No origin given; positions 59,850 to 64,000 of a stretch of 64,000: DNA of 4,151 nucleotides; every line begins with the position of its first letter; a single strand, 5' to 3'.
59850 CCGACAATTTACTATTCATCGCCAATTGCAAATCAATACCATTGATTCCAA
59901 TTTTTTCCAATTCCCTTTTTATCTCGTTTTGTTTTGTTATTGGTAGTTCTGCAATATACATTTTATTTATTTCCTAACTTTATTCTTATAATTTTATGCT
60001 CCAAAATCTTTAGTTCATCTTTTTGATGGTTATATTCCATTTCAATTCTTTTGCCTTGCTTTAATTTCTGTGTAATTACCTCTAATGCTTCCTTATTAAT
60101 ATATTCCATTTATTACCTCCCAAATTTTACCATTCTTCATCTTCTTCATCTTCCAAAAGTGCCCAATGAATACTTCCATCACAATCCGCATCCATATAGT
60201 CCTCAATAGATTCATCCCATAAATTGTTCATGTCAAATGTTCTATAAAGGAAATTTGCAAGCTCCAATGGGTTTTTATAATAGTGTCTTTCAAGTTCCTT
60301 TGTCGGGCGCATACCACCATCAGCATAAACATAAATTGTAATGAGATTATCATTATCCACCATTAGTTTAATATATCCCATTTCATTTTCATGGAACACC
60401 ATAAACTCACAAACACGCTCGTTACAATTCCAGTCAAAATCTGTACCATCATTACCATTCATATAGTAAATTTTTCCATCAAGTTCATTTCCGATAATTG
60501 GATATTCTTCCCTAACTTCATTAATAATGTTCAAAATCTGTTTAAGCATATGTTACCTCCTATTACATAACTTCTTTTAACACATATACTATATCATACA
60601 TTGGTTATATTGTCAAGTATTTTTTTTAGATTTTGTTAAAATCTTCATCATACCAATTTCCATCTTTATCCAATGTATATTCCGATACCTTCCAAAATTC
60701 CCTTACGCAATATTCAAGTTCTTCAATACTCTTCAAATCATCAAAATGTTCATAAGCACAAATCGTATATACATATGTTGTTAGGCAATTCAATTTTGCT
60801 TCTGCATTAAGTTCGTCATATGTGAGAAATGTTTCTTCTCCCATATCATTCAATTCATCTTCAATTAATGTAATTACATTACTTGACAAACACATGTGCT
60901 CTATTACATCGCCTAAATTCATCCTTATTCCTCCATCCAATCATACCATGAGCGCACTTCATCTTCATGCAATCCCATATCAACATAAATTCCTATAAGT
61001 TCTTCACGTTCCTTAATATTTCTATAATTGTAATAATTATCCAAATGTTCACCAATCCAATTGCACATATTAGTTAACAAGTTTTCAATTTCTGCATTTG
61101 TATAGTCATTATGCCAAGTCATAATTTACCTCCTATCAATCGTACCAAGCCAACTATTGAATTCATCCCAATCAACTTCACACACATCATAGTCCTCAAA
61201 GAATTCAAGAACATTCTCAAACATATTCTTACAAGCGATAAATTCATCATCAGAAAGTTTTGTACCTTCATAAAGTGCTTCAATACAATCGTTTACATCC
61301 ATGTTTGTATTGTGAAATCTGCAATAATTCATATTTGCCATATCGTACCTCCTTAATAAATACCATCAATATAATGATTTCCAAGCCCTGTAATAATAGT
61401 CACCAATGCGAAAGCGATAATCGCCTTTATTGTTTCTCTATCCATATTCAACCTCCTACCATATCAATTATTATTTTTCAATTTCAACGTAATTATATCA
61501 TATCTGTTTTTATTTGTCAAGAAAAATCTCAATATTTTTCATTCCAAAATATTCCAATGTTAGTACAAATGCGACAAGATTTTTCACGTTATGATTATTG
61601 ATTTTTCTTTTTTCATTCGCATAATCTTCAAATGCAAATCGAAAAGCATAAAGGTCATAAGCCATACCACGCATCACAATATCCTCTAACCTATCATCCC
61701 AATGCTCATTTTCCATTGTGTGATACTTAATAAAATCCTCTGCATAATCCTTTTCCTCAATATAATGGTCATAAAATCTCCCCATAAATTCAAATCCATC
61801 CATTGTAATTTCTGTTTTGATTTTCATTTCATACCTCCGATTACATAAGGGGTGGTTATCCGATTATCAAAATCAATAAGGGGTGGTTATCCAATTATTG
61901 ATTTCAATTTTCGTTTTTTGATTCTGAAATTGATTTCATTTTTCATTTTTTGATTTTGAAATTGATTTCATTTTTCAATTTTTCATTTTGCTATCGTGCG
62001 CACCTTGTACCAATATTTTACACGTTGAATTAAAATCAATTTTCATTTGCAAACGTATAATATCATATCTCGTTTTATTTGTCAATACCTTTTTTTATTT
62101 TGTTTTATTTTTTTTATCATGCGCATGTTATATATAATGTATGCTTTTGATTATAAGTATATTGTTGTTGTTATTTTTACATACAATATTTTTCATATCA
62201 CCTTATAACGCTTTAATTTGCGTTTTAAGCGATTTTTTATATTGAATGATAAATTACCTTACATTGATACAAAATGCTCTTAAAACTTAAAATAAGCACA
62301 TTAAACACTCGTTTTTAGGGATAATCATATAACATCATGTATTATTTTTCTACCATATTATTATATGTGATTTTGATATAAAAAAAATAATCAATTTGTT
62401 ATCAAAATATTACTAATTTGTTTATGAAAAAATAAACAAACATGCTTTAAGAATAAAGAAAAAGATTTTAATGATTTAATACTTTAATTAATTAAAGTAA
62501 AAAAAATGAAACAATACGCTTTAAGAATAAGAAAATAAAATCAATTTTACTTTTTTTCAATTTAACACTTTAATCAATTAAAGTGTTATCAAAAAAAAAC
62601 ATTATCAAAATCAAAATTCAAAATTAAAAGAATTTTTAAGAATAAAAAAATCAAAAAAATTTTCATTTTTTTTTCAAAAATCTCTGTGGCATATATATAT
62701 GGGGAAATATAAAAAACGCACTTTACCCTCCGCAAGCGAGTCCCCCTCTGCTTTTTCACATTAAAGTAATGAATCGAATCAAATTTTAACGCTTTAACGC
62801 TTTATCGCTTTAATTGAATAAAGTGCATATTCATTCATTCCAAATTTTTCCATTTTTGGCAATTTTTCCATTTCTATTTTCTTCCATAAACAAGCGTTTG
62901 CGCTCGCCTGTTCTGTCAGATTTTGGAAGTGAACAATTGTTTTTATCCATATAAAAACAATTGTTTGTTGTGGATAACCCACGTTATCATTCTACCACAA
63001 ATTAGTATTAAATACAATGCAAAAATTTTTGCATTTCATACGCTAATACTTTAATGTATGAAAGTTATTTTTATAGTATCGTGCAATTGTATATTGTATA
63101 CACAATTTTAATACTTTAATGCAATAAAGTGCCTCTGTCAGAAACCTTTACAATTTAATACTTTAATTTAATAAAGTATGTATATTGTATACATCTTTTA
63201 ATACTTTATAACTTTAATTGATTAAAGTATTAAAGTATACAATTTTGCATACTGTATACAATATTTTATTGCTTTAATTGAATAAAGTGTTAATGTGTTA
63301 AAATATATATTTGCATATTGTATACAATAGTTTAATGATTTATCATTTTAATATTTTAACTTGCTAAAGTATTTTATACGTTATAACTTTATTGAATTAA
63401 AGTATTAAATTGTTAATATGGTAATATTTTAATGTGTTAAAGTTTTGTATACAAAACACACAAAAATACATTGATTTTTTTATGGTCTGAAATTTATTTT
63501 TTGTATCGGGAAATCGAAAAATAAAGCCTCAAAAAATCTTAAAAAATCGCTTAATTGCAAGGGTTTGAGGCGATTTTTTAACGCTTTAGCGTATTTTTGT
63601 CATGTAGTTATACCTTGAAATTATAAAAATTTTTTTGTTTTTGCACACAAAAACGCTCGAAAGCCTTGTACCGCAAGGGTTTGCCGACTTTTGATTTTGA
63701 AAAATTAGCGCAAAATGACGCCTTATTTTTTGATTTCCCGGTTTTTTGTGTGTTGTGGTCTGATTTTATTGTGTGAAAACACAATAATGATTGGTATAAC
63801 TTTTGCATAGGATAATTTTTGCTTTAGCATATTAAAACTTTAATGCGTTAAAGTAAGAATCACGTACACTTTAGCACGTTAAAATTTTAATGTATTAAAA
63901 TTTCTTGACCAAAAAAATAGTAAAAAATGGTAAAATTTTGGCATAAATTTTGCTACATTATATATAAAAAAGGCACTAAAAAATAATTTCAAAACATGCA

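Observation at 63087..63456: Semi-regular composite array alternating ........-centred palindromes with the ACTTTA dyad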

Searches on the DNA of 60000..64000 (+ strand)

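Call 4: search_dna_similar(query=window:60000-64000:+, collection=phages, mode=near)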
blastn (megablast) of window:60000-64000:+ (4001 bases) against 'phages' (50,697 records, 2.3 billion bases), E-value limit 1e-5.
No match.

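Call 60: search_dna_similar(query=window:62400-64000:+, collection=phages, mode=distant, max_evalue=0.001, max_rows=25)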
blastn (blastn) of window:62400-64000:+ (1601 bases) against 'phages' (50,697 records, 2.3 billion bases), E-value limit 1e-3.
No match.
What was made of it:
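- Tried and rejected: Nucleotide searches of the GenBank phage collection with the region found nothing, in either near or distant mode (calls 4, 60).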

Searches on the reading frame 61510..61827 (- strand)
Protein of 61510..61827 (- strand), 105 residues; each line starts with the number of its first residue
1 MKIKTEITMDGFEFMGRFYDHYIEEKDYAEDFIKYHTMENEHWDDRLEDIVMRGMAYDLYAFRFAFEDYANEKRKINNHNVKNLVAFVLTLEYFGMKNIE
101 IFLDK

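Call 12: find_encoding_contigs(protein=window:61510-61827:-, flank=10000, max_places=10)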
Protein window:61510-61827:- (105 aa): no gene with exactly this product is on record in the collection.

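Call 55: search_protein_families(library=pfam, proteins=[window:61510-61827:-], max_evalue=0.01)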
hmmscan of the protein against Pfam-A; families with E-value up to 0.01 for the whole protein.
window:61510-61827:- (105 aa): 0 families
